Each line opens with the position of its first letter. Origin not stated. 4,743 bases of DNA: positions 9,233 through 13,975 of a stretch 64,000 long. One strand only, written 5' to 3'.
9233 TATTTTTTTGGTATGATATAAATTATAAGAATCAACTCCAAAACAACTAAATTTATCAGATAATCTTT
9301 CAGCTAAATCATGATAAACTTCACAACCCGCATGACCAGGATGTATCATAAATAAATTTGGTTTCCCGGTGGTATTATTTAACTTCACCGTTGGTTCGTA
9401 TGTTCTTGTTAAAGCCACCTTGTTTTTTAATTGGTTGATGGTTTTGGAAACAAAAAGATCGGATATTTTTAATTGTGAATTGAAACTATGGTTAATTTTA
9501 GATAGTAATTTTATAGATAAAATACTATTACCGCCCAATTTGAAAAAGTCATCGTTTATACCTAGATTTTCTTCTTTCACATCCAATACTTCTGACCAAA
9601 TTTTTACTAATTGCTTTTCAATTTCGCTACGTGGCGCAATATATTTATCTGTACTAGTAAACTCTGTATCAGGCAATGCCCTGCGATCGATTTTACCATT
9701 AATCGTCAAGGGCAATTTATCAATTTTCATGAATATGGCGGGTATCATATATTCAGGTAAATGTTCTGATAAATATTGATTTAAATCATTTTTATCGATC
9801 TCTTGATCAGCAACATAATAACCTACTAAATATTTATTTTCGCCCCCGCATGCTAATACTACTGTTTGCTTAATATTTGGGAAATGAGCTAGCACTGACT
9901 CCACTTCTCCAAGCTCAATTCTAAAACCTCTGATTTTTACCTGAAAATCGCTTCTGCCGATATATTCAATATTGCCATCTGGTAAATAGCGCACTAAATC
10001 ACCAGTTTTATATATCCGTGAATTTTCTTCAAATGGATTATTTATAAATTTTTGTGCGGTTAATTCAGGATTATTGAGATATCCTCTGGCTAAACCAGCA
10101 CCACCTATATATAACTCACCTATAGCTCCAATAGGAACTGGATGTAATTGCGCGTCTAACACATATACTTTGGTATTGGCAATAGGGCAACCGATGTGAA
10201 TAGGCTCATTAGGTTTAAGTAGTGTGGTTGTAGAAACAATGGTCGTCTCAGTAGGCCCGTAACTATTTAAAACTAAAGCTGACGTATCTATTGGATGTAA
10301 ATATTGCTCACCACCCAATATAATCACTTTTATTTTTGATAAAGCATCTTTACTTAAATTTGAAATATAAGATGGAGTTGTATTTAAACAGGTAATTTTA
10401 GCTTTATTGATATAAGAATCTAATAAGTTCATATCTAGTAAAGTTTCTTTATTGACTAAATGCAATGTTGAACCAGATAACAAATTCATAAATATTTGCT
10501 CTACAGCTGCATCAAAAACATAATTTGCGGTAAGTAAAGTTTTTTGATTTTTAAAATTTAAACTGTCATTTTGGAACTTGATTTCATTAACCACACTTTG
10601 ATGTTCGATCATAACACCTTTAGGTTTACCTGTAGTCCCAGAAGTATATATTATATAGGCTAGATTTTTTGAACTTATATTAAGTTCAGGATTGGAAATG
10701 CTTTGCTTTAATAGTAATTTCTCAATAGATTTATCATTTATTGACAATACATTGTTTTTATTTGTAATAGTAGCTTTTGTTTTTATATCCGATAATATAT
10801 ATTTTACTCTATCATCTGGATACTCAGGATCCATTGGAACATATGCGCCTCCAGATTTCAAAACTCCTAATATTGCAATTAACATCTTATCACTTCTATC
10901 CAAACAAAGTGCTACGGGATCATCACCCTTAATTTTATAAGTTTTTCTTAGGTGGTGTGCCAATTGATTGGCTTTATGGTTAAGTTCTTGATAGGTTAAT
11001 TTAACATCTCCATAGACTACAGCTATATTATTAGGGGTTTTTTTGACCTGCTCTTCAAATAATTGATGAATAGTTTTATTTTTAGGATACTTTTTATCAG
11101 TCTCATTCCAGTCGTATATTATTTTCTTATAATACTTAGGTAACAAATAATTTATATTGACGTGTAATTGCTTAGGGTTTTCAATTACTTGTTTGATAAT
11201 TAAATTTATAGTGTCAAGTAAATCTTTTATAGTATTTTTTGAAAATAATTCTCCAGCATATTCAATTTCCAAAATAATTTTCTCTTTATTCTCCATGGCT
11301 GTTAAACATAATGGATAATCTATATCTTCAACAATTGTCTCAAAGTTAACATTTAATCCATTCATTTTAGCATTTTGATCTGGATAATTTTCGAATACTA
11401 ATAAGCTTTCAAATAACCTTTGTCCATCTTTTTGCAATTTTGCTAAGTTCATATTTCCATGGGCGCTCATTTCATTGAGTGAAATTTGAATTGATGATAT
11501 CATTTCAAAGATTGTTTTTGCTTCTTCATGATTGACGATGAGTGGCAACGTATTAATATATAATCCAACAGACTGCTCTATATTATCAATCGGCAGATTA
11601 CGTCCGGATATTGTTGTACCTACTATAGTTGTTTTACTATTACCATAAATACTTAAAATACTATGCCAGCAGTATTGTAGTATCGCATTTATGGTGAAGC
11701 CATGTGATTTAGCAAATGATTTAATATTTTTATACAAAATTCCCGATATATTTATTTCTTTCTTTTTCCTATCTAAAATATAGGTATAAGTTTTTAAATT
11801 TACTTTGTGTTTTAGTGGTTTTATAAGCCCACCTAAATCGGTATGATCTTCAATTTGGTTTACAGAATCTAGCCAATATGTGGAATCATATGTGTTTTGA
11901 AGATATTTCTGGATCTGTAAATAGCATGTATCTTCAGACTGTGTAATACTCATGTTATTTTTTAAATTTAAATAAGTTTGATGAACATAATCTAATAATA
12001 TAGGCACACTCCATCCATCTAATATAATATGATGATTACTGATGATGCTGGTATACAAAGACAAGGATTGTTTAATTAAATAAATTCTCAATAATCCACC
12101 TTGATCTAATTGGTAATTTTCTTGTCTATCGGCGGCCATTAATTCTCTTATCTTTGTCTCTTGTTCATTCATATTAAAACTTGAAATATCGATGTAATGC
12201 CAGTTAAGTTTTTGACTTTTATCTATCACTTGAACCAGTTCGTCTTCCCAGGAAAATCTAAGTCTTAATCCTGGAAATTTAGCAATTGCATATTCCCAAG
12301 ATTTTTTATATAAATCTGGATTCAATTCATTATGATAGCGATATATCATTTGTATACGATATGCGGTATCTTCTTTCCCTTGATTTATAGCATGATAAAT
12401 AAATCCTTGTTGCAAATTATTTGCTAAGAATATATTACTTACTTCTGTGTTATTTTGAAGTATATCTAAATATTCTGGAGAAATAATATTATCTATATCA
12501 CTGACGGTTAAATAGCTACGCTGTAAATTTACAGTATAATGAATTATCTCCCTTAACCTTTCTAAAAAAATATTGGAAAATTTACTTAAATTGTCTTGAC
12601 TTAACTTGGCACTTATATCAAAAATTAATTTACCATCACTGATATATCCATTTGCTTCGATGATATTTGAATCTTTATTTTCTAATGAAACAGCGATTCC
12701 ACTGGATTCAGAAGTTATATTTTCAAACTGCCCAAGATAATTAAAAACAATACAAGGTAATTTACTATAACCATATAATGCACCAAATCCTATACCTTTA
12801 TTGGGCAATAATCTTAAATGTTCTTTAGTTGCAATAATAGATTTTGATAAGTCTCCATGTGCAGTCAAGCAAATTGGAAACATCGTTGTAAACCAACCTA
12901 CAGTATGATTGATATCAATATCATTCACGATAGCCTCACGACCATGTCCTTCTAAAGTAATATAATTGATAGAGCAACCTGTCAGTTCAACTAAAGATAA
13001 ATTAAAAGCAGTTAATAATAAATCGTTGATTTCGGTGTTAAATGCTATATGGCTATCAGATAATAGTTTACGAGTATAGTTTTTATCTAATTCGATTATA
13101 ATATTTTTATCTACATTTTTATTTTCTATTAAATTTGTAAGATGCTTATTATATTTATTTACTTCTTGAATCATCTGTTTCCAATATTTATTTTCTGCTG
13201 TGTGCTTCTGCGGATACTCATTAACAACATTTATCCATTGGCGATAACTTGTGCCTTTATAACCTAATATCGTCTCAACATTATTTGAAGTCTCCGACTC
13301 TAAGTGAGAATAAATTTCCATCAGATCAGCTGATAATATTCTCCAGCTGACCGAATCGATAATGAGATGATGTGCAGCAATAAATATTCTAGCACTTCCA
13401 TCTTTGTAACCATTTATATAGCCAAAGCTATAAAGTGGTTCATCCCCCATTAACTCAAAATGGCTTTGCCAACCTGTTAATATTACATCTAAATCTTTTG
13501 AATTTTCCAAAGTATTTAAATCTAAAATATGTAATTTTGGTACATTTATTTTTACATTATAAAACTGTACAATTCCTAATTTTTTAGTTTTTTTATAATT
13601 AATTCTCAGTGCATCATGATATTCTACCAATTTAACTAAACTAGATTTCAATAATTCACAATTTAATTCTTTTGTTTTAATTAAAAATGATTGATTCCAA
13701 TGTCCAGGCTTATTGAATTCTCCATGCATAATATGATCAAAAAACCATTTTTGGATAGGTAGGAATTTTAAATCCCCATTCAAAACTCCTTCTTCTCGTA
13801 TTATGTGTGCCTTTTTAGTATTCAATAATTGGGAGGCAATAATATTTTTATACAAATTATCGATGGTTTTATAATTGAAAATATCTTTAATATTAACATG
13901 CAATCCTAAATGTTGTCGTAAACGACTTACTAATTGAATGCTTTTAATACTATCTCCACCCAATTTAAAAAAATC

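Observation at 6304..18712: Compositionally foreign 10-kb NRPS gene inserted into a conserved housekeeping neighbourhood next to tandem MFS exporters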

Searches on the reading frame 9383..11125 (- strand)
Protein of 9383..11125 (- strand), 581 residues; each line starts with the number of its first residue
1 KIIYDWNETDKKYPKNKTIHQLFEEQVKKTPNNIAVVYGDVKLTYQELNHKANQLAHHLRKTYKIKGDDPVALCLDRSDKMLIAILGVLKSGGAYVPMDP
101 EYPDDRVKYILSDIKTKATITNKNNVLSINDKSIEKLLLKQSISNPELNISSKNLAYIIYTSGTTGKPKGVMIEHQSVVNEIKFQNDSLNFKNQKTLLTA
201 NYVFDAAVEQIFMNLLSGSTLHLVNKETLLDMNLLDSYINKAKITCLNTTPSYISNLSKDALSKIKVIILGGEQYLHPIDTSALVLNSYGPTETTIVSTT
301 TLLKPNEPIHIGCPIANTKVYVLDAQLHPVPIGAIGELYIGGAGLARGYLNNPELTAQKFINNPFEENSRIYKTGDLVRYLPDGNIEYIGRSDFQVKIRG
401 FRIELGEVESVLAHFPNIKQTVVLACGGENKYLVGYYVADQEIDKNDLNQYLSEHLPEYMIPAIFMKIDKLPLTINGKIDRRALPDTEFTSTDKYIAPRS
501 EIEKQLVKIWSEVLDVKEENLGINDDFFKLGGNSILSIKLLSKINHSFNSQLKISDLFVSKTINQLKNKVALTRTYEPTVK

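Call 66: search_protein_families(library=pfam, proteins=[window:9383-11125:-], max_evalue=0.00001)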
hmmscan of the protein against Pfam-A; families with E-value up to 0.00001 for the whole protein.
window:9383-11125:- (581 aa): 3 families
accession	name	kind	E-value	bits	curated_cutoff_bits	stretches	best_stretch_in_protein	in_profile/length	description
PF00501.34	AMP-binding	-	2.4e-77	260.8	29.9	1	23-350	1-384/384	AMP-binding enzyme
PF00550.31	PP-binding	-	6.2e-14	52.4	20.8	1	505-567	2-64/67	Phosphopantetheine attachment site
PF13193.12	AMP-binding_C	-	2e-08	35.5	24.5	1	407-478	1-76/76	AMP-binding enzyme C-terminal domain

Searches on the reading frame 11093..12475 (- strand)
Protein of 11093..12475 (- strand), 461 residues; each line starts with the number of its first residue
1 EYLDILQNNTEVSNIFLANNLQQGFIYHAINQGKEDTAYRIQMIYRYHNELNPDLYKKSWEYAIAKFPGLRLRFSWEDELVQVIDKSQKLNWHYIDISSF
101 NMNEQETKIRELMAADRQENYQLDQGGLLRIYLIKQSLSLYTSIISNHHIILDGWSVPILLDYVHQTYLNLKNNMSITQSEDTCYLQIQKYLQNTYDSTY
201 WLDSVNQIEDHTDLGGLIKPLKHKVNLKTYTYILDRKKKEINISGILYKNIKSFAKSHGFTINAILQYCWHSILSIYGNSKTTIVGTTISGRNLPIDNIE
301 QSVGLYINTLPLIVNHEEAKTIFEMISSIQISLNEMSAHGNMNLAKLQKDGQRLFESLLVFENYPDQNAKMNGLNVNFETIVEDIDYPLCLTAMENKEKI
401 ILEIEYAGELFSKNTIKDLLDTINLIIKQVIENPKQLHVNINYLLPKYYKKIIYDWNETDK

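Call 66: search_protein_families(library=pfam, proteins=[window:11093-12475:-], max_evalue=0.00001)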
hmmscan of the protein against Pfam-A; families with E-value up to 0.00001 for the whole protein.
window:11093-12475:- (461 aa): 1 family
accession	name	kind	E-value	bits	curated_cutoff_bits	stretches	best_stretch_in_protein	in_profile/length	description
PF00668.25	Condensation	-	1.3e-78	265.2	30.6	1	17-452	6-455/456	Condensation domain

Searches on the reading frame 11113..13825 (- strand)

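Call 64: find_homologous_proteins(query=window:11113-13825:-, max_evalue=1e-30)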
Query window:11113-13825:- (904 aa): 1275 proteins with E <= 1e-30 among 8000 candidates; the best 120 are listed.
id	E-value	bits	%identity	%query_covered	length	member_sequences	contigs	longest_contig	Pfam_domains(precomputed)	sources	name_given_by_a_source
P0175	2.8e-260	885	47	100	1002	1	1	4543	PF00668.26,PF00550.32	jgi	jgi:non-ribosomal peptide synthase protein (TIGR01720 family)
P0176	3.0e-257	875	47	100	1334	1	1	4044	PF00668.26,PF00550.32,PF00501.35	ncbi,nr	ncbi:MAG: condensation domain-containing protein, partial [Proteobacteria bacterium]|nr:condensation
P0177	9.0e-252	856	48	99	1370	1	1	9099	PF00668.26,PF00550.32,PF00501.35,PF13193.13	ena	-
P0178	1.7e-238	813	46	99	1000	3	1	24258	PF00668.26,PF00550.32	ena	-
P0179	7.8e-238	810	45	97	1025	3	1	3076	PF00668.26,PF00550.32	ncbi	ncbi:condensation domain-containing protein, partial [Chryseobacterium rhizosphaerae]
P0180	1.6e-234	799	46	95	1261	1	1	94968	PF00668.26,PF00550.32,PF00501.35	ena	-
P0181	5.3e-234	798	43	97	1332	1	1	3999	PF00668.26,PF00550.32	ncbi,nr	ncbi:MAG: hypothetical protein QG673_1897, partial [Pseudomonadota bacterium]|nr:hypothetical protei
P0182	3.0e-230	785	45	95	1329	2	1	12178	PF00668.26,PF00501.35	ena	-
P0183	9.7e-228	777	44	99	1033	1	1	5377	PF00668.26,PF00550.32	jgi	jgi:non-ribosomal peptide synthase protein (TIGR01720 family)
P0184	2.9e-226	772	41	100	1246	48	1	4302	PF00668.26,PF00550.32,PF00501.35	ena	-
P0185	4.8e-225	768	44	100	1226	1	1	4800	PF00668.26,PF00550.32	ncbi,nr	ncbi:MAG: condensation domain-containing protein, partial [Proteobacteria bacterium]|nr:condensation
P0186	2.6e-223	762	43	97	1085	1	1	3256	PF00668.26,PF00550.32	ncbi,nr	ncbi:MAG: hypothetical protein KDG50_03415, partial [Chromatiales bacterium]|nr:hypothetical protein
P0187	1.3e-219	750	41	97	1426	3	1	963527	PF00668.26,PF00501.35,PF13193.13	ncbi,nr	ncbi:hypothetical protein HX13_12800 [Chryseobacterium sp. P1-3]|nr:hypothetical protein HX13_12800 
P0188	1.2e-215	737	44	90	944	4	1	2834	PF00668.26,PF00550.32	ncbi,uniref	ncbi:condensation domain-containing protein, partial [Porphyromonas gingivalis]|uniref:condensation 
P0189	6.9e-214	731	47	89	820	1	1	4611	PF00668.26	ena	-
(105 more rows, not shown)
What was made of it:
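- Closest known: Orphan NRPS clusters of Legionella. Different: The best Legionella fragment hit is 42% identical (call 64).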

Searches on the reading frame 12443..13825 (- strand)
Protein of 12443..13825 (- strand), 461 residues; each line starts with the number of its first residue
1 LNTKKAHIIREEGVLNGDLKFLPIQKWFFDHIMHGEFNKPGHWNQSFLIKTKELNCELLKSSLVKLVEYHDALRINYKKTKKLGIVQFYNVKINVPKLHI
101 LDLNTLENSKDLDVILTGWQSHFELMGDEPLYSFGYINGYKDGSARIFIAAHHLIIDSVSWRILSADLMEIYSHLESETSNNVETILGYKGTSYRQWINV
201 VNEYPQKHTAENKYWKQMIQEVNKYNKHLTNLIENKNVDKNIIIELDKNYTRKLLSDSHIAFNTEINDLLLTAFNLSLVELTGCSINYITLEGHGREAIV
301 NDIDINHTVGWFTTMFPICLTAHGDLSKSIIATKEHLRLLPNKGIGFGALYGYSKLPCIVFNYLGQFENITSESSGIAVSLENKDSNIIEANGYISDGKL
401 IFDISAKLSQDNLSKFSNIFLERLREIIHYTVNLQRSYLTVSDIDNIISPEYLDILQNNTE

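Call 66: search_protein_families(library=pfam, proteins=[window:12443-13825:-], max_evalue=0.00001)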
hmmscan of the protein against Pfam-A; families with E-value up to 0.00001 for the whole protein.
window:12443-13825:- (461 aa): 1 family
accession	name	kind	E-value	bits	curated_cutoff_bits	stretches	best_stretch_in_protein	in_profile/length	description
PF00668.25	Condensation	-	3.4e-49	168.2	30.6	1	22-443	8-449/456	Condensation domain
